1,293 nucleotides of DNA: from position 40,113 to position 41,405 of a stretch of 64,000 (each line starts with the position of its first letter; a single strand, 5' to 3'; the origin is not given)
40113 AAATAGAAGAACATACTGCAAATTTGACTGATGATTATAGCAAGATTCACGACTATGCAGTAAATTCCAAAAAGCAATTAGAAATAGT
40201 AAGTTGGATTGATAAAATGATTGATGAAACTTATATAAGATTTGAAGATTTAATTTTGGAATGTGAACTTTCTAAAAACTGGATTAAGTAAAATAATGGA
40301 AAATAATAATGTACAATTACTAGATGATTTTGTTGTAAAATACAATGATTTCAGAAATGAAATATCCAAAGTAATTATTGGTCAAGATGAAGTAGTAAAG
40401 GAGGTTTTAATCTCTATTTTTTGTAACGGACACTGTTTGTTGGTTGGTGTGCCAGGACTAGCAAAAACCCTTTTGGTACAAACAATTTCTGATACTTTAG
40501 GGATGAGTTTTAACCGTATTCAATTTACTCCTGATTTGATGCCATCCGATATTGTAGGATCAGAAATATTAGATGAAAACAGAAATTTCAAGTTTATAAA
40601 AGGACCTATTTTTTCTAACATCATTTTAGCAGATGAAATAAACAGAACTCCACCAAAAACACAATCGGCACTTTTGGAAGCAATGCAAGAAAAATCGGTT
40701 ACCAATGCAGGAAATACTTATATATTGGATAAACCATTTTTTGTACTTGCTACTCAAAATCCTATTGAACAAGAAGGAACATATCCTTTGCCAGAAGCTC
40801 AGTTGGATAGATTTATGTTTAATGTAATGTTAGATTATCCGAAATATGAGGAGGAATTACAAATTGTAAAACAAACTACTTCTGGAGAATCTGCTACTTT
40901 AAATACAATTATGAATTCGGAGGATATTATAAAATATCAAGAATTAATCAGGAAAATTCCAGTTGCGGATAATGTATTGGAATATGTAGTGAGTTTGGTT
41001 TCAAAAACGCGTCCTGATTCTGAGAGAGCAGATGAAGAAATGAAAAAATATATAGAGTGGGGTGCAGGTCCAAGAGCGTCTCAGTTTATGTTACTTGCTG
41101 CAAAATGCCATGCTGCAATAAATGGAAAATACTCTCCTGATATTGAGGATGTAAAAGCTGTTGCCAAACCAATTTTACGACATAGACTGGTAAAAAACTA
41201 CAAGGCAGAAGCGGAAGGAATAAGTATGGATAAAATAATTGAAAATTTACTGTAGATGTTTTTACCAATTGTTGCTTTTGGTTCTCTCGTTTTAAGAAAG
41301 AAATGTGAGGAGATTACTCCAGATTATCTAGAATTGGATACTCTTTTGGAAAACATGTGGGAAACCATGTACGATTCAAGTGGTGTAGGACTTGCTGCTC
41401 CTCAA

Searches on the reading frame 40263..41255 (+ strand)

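Call 19: search_protein_families(library=pfam, proteins=[window:40263-41255:+], max_evalue=0.001)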
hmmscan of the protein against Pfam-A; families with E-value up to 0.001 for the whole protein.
window:40263-41255:+ (330 aa): 7 families
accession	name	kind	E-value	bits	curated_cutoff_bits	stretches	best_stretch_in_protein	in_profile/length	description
PF07726.17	AAA_3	-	4.9e-63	211.3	27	1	57-186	1-131/131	ATPase family associated with various cellular activities (AAA)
PF07728.20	AAA_5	-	3.5e-15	56.6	22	1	57-184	1-139/139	AAA domain (dynein-related subfamily)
PF17863.7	AAA_lid_2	-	6.2e-15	55.1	22.7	1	261-328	6-73/74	AAA lid domain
PF20030.5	bpMoxR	-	4.4e-09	36.1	27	1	29-207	5-183/205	MoxR domain in the MoxR-vWA-beta-propeller ternary systems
PF00004.35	AAA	-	1.1e-06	29.6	21.2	1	58-167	1-111/131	ATPase family associated with various cellular activities (AAA)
PF00493.29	MCM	-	5.1e-06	26.2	23.3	1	26-170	28-176/224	MCM P-loop domain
PF05496.18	RuvB_N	-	0.00053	20.2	27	0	56-144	34-111/159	Holliday junction DNA helicase RuvB P-loop domain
